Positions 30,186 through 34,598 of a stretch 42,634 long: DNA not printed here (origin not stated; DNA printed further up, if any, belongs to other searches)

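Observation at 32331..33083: Poly-cysteine/poly-glutamate region: 38 Cys in about 250 residues, with repeated CC(C)(C)-EEEE blocks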

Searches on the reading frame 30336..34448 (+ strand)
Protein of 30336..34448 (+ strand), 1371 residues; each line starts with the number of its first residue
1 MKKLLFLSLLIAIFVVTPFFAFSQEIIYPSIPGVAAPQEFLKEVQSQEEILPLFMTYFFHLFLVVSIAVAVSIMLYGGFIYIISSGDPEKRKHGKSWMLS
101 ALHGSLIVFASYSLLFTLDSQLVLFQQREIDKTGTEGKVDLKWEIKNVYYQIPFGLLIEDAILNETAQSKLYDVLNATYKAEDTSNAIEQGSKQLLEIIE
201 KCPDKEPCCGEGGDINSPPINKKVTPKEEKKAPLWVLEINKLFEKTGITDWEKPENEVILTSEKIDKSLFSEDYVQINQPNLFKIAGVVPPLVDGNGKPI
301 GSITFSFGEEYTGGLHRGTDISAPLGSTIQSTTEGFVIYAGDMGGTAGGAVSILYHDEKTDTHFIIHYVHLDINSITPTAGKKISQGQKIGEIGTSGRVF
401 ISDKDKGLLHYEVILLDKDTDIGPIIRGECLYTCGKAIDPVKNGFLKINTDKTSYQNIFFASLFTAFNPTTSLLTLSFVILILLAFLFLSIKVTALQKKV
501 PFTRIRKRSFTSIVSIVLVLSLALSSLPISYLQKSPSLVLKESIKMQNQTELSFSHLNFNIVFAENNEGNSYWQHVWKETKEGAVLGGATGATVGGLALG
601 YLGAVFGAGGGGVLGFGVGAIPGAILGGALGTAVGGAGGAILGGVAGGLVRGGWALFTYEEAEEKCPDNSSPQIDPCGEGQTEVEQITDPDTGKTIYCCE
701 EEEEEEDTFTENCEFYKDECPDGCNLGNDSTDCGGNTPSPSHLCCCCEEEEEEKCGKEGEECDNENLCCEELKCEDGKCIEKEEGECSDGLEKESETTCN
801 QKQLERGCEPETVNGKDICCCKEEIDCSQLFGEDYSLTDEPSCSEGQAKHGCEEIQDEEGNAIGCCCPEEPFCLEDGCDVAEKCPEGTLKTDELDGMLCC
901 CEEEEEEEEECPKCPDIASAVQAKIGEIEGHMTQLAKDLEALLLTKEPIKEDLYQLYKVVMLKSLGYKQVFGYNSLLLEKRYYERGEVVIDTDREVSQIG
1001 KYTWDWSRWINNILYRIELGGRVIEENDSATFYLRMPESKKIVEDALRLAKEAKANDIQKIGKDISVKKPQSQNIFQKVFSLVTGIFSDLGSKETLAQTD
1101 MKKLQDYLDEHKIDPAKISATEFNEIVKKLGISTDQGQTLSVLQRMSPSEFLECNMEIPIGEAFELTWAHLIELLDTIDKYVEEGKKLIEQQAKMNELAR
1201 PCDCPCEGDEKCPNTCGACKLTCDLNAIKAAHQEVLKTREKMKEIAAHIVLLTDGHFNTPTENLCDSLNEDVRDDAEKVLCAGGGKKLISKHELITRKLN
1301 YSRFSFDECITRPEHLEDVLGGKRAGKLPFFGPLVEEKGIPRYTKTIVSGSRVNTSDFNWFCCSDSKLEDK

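Call 5: search_protein_families(library=pfam, proteins=[window:30336-34448:+], max_evalue=0.01)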
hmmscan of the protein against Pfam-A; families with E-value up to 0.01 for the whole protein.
window:30336-34448:+ (1371 aa): 2 families
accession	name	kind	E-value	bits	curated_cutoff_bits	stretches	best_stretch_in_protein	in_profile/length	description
PF01551.29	Peptidase_M23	-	4.4e-13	49.7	28.7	1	315-415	2-89/96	Peptidase family M23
PF18895.5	T4SS_pilin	-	0.00032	21.1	26.6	1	59-110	13-63/71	Type IV secretion system pilin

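Call 8: find_homologous_proteins(query=window:30336-34448:+, max_evalue=0.001)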
Query window:30336-34448:+ (1371 aa): 18 proteins with E <= 0.001 among 8000 candidates.
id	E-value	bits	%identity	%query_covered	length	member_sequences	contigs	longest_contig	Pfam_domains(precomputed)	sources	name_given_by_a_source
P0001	0.0e+0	3167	100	100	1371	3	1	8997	PF01551.30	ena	-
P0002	0.0e+0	1657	78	48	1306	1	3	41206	PF01551.30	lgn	-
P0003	0.0e+0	1131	71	33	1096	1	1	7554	PF01551.30,PF18895.6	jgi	jgi:murein DD-endopeptidase MepM/ murein hydrolase activator NlpD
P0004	3.5e-285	967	47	52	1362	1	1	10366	PF01551.30,PF18895.6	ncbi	-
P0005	4.0e-271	921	64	33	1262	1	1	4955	PF13529.14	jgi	jgi:hypothetical protein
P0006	1.7e-259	882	49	47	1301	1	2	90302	PF01551.30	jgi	-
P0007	1.4e-258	879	58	20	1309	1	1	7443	PF01551.30,PF18895.6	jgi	-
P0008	3.4e-246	838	61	20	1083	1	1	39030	PF01551.30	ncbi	-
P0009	1.6e-244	833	61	21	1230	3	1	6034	PF01551.30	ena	-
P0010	3.4e-244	831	61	21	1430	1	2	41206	PF01551.30,PF13529.14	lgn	-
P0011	5.3e-243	828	61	21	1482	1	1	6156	PF01551.30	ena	-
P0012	4.3e-220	752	55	21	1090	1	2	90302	PF01551.30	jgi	-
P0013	8.6e-219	747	56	20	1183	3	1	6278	PF01551.30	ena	-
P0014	2.7e-203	696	56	33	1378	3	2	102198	PF18895.6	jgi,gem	-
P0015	3.9e-201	689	51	33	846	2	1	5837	-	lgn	-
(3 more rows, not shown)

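Call 28: find_encoding_contigs(protein=P0001, flank=10000, max_places=6)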
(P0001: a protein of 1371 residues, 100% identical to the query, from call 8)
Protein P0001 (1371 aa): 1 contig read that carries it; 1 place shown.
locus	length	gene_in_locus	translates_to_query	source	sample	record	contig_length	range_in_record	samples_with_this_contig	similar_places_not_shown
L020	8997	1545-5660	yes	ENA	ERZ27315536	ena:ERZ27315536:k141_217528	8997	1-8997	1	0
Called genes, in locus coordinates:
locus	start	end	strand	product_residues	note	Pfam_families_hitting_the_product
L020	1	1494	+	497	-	?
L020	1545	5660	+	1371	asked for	PF01551:Peptidase_M23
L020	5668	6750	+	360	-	-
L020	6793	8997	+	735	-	?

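Call 69: find_encoding_contigs(protein=P0002, flank=10000, max_places=3)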
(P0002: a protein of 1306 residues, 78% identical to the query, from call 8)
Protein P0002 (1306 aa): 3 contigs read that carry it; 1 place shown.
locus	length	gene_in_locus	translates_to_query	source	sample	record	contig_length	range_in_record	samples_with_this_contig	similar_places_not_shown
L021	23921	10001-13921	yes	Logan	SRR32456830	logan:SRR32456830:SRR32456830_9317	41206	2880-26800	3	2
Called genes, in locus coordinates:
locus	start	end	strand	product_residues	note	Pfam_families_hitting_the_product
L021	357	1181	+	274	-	PF00398:RrnaAD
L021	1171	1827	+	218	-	-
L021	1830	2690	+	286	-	PF18895:T4SS_pilin (weak)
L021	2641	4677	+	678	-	-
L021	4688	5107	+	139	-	-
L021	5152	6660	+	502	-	-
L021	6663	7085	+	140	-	-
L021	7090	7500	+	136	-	PF12666:PrgI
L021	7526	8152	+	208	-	PF26593:TraC-like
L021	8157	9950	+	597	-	PF19044:P-loop_TraG, PF01935:DUF87, PF12846:AAA_10 (weak)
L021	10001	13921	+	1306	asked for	PF01551:Peptidase_M23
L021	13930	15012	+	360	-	-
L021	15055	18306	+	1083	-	PF18895:T4SS_pilin (faint), PF12385:Peptidase_C70 (weak), PF13529:Peptidase_C39_2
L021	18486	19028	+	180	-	-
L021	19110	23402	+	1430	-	PF13529:Peptidase_C39_2 (weak), PF01551:Peptidase_M23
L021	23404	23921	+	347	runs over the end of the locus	-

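Call 84: search_protein_families(library=ncbifam, proteins=[window:30336-34448:+], max_evalue=0.01)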
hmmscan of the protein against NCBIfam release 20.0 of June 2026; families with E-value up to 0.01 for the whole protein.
window:30336-34448:+ (1371 aa): 11 families
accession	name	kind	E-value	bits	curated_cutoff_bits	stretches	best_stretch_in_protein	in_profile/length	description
NF053825.1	PdgNdpepShyA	equivalog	4.6e-08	32.2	700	1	316-418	296-385/425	peptidoglycan DD-endopeptidase ShyA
NF053824.1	PdgNdpepShyC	equivalog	6.6e-08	31.9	700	1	316-413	296-380/429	peptidoglycan DD-endopeptidase ShyC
NF050804.1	CellDivDipMCaul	equivalog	2.3e-06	26.7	900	1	301-399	513-604/634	cell division endopeptidase DipM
NF008652.0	PRK11649.1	equivalog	2.1e-05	23.4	341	1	316-413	313-397/439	murein DD-endopeptidase MepM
NF041208.1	celldiv_DipM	equivalog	3.8e-05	23.1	740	1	301-399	304-395/419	cell division endopeptidase DipM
NF040883.1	amid_act_ActS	equivalog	3.9e-05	23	375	1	313-398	133-211/242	amidase activator ActS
NF052530.1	Heli_ShapePgp3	exception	0.00023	20.4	300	1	313-400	164-243/270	peptidoglycan metallopeptidase Pgp3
NF045849.1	ICE_MMCAP2_0565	equivalog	0.00044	19.9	40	1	56-104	14-62/80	Mbov_0395 family pilin-like conjugal transfer protein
NF052336.1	PdgHdaseHSB100310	equivalog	0.00051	19.5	500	1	301-398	41-131/316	peptidoglycan hydrolase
NF008123.1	PRK10871.1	equivalog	0.0016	17.9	311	1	312-398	261-340/365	murein hydrolase activator NlpD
NF004799.0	PRK06148.1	subfamily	0.0036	15.3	1128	1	315-396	440-523/1015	hypothetical protein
